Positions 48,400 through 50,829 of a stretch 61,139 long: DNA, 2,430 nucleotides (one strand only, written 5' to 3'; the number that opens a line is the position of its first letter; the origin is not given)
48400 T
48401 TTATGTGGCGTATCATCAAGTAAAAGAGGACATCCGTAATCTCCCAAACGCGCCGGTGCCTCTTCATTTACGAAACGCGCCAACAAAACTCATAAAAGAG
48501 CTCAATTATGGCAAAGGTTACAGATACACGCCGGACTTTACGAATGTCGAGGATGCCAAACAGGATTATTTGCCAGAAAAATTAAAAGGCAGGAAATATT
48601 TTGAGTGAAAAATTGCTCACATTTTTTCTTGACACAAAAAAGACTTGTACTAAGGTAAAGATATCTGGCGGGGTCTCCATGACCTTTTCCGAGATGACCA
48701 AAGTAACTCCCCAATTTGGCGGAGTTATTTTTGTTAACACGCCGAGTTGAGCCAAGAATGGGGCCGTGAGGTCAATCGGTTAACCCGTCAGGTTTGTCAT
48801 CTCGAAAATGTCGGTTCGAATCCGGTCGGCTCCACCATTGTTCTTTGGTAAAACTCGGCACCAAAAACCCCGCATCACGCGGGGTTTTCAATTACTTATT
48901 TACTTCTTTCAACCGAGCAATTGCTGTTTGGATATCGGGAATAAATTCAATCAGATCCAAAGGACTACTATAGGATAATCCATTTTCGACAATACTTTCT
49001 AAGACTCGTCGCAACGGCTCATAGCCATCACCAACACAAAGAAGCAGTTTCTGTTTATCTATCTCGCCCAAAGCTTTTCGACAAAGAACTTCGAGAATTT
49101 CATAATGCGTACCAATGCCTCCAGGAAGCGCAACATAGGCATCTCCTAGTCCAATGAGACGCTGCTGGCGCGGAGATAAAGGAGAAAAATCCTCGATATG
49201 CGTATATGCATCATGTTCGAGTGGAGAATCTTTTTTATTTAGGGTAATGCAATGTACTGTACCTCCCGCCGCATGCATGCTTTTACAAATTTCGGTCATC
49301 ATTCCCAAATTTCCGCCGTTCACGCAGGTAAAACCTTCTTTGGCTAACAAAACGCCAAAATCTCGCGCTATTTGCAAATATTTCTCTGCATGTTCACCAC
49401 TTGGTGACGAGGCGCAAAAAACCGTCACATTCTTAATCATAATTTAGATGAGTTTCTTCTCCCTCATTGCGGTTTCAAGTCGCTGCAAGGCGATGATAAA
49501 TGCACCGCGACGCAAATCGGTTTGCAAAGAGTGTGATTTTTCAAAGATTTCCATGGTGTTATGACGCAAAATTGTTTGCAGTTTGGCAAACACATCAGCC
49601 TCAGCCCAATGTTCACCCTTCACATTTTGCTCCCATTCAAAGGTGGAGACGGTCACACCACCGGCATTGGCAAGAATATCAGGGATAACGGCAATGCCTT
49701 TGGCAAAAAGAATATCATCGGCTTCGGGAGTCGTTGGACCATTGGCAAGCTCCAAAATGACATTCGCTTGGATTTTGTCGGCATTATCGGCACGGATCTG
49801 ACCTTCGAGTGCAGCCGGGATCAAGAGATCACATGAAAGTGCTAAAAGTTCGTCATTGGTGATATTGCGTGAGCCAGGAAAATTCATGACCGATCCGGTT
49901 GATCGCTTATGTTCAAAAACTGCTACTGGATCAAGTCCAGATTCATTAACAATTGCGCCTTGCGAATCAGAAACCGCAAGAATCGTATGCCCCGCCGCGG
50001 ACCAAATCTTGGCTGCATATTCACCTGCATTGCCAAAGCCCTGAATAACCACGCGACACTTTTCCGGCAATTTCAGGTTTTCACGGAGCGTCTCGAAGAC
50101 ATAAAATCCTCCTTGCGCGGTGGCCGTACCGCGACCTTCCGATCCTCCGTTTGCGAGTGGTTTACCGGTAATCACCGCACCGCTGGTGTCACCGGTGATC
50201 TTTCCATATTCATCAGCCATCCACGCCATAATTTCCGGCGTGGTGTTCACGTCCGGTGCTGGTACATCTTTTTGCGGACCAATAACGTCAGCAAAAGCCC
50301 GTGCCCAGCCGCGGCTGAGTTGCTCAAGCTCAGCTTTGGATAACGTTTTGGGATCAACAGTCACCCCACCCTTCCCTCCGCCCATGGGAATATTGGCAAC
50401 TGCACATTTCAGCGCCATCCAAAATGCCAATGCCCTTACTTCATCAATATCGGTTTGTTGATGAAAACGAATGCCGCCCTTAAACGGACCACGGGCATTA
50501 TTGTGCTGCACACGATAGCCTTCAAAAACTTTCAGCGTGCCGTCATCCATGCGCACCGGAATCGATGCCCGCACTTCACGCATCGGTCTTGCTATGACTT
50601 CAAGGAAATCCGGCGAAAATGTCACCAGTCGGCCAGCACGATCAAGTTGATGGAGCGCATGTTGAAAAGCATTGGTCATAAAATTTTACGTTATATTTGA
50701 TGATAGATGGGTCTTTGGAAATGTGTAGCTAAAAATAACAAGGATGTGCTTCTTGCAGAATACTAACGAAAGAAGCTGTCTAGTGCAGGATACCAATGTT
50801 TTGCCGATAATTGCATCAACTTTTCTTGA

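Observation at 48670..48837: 168-nt tmRNA-like gene with tRNA-like domain, P2, one pseudoknot and a 10-codon tag frame, but no PK2-PK4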

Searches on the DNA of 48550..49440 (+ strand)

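Call 5: search_rna_families(source=window, start=48550, end=48950, threshold=evalue, max_evalue=10, show_alignments=6)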
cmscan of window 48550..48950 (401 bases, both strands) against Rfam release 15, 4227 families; matches with E-value up to 10: 17.
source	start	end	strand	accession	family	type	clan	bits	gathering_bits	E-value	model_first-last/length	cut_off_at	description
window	48760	48834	+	RF00005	tRNA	Gene; tRNA;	CL00001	32.5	29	4.1e-05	1-71/71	no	tRNA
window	48864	48945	-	RF01393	isrJ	Gene; sRNA;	-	23.8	37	0.027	1-75/75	no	isrJ Hfq binding RNA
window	48569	48660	+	RF01590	plasmodium_snoR14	Gene; snRNA; snoRNA; CD-box;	-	22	90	1.9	1-127/127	no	small nucleolar RNA snoR14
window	48860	48917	-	RF00513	Trp_leader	Cis-reg; leader;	-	20.2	41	0.11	1-100/100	no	Tryptophan operon leader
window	48837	48910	+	RF01770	rimP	Cis-reg; leader;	-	18.4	47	1.5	1-102/102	no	Gammaprotebacteria rimP leader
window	48847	48914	-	RF01770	rimP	Cis-reg; leader;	-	18.4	47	1.5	1-102/102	no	Gammaprotebacteria rimP leader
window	48864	48888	-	RF00195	RsmY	Gene; sRNA;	CL00106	18.1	57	0.026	98-121/121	no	RsmY RNA family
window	48906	48950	-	RF03474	mir-4766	Gene; miRNA;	-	17.8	72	0.87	21-56/56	5'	mir-4766 microRNA precursor family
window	48864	48888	+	RF01772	rnk_pseudo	Cis-reg; leader;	-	17.8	55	1.3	74-99/108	no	Pseudomonas rnk leader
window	48863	48889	-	RF02701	PsrR1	Gene; sRNA;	-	17.5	42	0.79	50-79/79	no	Photosynthesis regulatory RNA1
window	48863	48891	-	RF01772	rnk_pseudo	Cis-reg; leader;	-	17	55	2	71-100/108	no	Pseudomonas rnk leader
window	48567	48681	+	RF02618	SSRC34_2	Gene; sRNA;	-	15.8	48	5.6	1-125/125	no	Streptococcus sRNA 34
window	48816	48886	+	RF02236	asX2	Gene; sRNA;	-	15.1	70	1.8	1-87/87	no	Xanthomonas sRNA asX2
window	48833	48892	+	RF00513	Trp_leader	Cis-reg; leader;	-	14.9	41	2.6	1-100/100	no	Tryptophan operon leader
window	48814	48893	-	RF02474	GlsR5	Gene; snRNA; snoRNA; CD-box;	-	14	100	0.9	1-89/89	no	Small nucleolar RNA GlsR5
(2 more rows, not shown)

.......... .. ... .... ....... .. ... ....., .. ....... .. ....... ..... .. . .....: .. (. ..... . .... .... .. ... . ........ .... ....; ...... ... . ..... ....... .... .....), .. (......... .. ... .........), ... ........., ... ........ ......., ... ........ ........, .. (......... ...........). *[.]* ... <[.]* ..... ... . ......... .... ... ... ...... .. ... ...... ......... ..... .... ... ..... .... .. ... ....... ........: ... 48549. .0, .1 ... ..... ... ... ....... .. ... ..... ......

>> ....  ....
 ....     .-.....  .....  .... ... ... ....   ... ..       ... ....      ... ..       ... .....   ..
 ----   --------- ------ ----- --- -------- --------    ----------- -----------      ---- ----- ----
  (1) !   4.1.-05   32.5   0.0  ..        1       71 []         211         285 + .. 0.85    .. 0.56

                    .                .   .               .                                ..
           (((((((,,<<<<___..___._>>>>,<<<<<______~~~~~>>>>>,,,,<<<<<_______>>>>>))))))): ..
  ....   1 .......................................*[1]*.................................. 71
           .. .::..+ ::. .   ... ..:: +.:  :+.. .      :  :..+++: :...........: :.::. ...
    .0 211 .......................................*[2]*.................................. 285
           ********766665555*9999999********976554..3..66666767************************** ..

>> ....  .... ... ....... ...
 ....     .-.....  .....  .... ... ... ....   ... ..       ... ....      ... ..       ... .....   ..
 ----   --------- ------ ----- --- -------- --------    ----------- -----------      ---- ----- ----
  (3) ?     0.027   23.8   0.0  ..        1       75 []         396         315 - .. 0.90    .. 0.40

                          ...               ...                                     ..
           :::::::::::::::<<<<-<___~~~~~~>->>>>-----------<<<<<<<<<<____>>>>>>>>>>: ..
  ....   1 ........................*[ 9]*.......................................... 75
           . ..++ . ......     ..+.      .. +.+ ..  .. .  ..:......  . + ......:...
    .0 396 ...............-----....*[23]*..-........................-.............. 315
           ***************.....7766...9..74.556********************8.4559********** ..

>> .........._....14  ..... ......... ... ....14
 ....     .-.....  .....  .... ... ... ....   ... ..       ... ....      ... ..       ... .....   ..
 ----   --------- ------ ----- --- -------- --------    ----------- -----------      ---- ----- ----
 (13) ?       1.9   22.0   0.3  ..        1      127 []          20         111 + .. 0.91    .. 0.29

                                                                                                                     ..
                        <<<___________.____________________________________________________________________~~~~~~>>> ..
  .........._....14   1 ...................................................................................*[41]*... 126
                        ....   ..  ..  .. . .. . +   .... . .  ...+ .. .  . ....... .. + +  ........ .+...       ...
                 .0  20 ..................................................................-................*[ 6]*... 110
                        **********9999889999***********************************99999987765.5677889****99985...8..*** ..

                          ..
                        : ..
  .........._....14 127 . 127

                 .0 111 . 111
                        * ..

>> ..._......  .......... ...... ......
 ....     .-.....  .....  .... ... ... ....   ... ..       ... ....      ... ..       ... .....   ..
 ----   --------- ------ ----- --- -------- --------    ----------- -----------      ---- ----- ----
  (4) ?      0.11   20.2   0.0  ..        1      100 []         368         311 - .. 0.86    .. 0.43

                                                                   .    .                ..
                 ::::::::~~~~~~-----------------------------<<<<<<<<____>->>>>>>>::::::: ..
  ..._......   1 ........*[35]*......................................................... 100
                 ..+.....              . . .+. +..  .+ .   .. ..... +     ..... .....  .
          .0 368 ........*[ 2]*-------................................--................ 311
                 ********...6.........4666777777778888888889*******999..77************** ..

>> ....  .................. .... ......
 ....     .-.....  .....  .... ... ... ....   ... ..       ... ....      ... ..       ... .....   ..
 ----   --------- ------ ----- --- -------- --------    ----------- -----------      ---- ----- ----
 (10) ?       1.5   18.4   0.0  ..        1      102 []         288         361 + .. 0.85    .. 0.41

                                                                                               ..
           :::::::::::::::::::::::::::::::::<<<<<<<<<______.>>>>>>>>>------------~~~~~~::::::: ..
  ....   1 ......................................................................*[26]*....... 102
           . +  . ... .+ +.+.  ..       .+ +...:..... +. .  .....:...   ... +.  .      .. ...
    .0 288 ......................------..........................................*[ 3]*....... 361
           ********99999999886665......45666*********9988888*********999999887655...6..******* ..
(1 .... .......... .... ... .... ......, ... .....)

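Call 32: search_dna_similar(query=window:48609-48895:+, collection=phages, mode=distant, max_evalue=1, max_rows=15)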
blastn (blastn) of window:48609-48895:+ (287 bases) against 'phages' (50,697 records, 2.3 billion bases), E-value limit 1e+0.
Records with a match: 25; places in all: 36; records where one place covers at least 80% of the query: 0.
Best place of each record, by identity: 90-95% 11; 80-90% 12; 60-80% 2.
By first word of the organism name: Pseudomonas 11; Streptomyces 10; Bacillus 2; Escherichia 2.
By host as written in the record: - 6; Pseudomonas aeruginosa PAO1 5; Pseudomonas aeruginosa 3; Streptomyces viridochromogenes DSM40736 3; Bacillus megaterium str. ATCC 43725 2; Streptomyces griseofuscus ATCC 23916 2; Streptomyces griseus ATCC 10137 2; Escherichia coli K-12 2.
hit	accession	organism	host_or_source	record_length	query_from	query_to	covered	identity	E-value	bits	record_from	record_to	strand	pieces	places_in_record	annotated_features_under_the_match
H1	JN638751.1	Bacillus phage G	Bacillus megaterium str. ATCC 43725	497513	149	231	29%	72.6%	9e-1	39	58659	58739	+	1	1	88: tRNA-Asp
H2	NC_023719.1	Bacillus phage G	Bacillus megaterium str. ATCC 43725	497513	149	231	29%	72.6%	9e-1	39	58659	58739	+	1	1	88: tRNA-Asp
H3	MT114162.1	Streptomyces phage Moab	Streptomyces griseofuscus ATCC 23916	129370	191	227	13%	86.5%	3e-1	42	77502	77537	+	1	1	122: tRNA-Met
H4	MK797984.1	Pseudomonas phage vB_PaeM_PA5oct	-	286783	252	284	11%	87.9%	8e-2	43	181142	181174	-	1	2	none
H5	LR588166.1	Pseudomonas phage vB_PaeM_MIJ3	-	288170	252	284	11%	87.9%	8e-2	43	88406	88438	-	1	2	none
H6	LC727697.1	Pseudomonas phage sp. 30-2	Pseudomonas aeruginosa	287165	252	284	11%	87.9%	8e-2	43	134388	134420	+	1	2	none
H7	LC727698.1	Pseudomonas phage sp. 30-3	Pseudomonas aeruginosa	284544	252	284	11%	87.9%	8e-2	43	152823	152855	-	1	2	none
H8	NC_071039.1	Pseudomonas phage vB_PaeM_PA5oct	-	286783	252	284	11%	87.9%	8e-2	43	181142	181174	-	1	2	none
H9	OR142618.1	Pseudomonas phage Callisto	Pseudomonas aeruginosa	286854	252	284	11%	87.9%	8e-2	43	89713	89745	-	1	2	none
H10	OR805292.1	Pseudomonas phage Cassandra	Pseudomonas aeruginosa PAO1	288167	252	284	11%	87.9%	8e-2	43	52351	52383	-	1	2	none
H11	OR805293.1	Pseudomonas phage Deifobo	Pseudomonas aeruginosa PAO1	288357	252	284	11%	87.9%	8e-2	43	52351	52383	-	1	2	none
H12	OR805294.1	Pseudomonas phage Ettore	Pseudomonas aeruginosa PAO1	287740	252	284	11%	87.9%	8e-2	43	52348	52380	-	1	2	none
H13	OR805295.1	Pseudomonas phage Paride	Pseudomonas aeruginosa PAO1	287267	252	284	11%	87.9%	8e-2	43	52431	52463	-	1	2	none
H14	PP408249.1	Pseudomonas phage vB_Pa-PAC2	Pseudomonas aeruginosa PAO1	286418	252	284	11%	87.9%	8e-2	43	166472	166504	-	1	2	hypothetical protein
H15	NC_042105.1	Streptomyces phage BillNye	Streptomyces viridochromogenes DSM40736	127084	203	229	9%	92.6%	3e-1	41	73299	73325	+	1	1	tRNA-Met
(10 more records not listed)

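Call 33: search_dna_similar(query=window:48609-48895:+, collection=plasmids, mode=distant, max_evalue=1, max_rows=15)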
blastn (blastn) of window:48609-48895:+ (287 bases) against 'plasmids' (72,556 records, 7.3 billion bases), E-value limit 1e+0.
Records with a match: 19; places in all: 21; records where one place covers at least 80% of the query: 0.
Best place of each record, by identity: 95-99% 4; 90-95% 12; 80-90% 2; 60-80% 1.
By first word of the organism name: Paracoccus 12; Streptomyces 3; Roseibium 1; Methylorubrum 1; Paenibacillus 1; Paraburkholderia 1.
By predicted mobility (MOB-suite, as given by PLSDB): non-mobilizable 14; conjugative 4; mobilizable 1.
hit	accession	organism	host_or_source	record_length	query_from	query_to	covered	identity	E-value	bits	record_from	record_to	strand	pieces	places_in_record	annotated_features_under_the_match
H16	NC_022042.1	Paracoccus aminophilus JCM 7686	-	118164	143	231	31%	72.8%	3e-1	44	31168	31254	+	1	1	none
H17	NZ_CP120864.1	Roseibium porphyridii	Porphyridium cruentum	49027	202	239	13%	89.7%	3e-1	43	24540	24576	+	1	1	none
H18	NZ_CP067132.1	Paracoccus seriniphilus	cell culture,washing water of Bugula ...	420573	203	235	11%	87.9%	3e-1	43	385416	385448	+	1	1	none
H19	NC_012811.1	Methylorubrum extorquens AM1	-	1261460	204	231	10%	96.4%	2e-2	47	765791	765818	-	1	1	none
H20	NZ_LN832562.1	Paracoccus aminovorans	-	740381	203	231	10%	93.1%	7e-2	45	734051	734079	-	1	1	none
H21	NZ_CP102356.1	Paracoccus sp. SMMA_5_TC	pure culture,Lotus pond, a sulfur-borax ...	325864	203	231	10%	93.1%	7e-2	45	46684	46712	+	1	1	none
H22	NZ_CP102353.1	Paracoccus sp. SMMA_5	pure culture,Lotus pond, a sulfur-borax ...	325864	203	231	10%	93.1%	7e-2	45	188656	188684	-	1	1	none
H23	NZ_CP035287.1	Paracoccus versutus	whole organism,soil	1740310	203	231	10%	93.1%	7e-2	45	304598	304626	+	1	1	none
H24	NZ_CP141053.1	Paracoccus denitrificans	-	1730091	203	231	10%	93.1%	7e-2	45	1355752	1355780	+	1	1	none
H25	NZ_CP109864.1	Paracoccus aminovorans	bacteria,human fecal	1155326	203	231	10%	93.1%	7e-2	45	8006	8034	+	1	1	record has no annotation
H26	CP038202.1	Paracoccus ferrooxidans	single cell,bioreactor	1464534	203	231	10%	93.1%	7e-2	45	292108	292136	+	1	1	none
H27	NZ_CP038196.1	Paracoccus versutus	single cell,soil adjacent to the roots ...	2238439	203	231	10%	93.1%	7e-2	45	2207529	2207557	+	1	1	none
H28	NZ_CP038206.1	Paracoccus pantotrophus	single cell,soil associated with ...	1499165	203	231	10%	93.1%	7e-2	45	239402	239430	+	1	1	none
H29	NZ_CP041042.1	Paracoccus sp. AK26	pure culture,Hexachlorocyclohexane ...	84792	203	230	10%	92.9%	3e-1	43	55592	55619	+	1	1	none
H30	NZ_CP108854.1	Streptomyces sp. NBC_00841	-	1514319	204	231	10%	92.9%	3e-1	43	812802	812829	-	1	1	record has no annotation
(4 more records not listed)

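Call 49: search_rna_families(sources=[L097, L098, L099, L100, L092, L093, L095, L083, L084, L085], threshold=gathering)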
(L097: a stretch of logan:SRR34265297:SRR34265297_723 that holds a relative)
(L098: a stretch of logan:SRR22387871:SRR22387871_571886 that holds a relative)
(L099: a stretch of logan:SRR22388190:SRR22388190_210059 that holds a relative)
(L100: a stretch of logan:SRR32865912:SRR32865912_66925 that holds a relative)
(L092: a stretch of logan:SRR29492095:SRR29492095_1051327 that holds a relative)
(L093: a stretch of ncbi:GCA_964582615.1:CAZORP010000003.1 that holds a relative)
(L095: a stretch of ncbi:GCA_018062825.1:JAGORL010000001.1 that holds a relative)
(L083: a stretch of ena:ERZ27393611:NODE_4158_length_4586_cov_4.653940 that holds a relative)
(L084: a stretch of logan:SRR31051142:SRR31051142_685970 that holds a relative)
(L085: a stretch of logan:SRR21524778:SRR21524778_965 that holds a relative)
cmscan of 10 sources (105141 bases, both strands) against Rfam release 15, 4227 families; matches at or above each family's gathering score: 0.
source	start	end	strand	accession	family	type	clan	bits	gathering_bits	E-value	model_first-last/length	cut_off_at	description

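Call 68: search_rna_families(source=window, start=48660, end=48759, threshold=evalue, max_evalue=10, show_alignments=3)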
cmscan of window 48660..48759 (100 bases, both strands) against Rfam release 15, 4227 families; matches with E-value up to 10: 2.
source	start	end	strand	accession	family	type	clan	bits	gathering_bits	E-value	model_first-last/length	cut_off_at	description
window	48681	48732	-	RF02628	Hrs1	Gene; sRNA;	-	11.7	56.4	3.9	1-74/74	no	Hfq-regulated sRNA 1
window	48660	48732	+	RF01474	rli42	Gene; sRNA;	-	8.6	80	7.1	102-171/171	5'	Listeia sRNA rli42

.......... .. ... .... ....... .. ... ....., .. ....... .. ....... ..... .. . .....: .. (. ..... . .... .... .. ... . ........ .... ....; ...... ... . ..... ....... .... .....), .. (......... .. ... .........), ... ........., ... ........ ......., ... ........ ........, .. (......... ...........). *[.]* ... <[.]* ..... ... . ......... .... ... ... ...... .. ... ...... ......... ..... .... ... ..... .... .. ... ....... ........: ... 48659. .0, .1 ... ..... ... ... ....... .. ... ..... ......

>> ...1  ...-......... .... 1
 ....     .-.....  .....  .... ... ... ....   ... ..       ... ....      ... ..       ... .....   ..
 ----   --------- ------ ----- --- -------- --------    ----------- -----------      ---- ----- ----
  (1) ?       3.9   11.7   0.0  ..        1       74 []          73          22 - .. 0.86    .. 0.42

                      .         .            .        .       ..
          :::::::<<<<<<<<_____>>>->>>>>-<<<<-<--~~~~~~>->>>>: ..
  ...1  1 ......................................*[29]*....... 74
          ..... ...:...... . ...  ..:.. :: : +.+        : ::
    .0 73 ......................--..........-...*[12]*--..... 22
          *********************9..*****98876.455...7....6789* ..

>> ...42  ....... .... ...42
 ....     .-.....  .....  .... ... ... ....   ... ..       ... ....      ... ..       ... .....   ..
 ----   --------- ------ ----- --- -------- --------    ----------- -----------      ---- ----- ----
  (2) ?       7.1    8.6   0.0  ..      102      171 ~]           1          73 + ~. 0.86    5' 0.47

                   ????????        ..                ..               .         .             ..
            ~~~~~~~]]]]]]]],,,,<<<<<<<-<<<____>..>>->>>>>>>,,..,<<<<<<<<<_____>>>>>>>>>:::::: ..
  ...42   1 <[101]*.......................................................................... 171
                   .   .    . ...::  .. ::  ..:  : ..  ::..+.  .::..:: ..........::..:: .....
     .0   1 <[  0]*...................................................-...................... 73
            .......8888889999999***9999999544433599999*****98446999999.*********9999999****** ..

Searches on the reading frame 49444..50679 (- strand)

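Call 69: search_protein_families(library=pfam, proteins=[window:49444-50679:-], max_evalue=0.01)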
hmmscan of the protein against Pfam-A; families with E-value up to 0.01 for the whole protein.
window:49444-50679:- (411 aa): 2 families
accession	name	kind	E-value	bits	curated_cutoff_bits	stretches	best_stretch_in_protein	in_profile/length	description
PF00208.27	ELFV_dehydrog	-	2.5e-69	234.1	23.4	1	178-407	1-239/241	Glutamate/Leucine/Phenylalanine/Valine dehydrogenase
PF02812.23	ELFV_dehydrog_N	-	3.1e-55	185.8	25.3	1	32-159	1-128/129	Glu/Leu/Phe/Val dehydrogenase, dimerisation domain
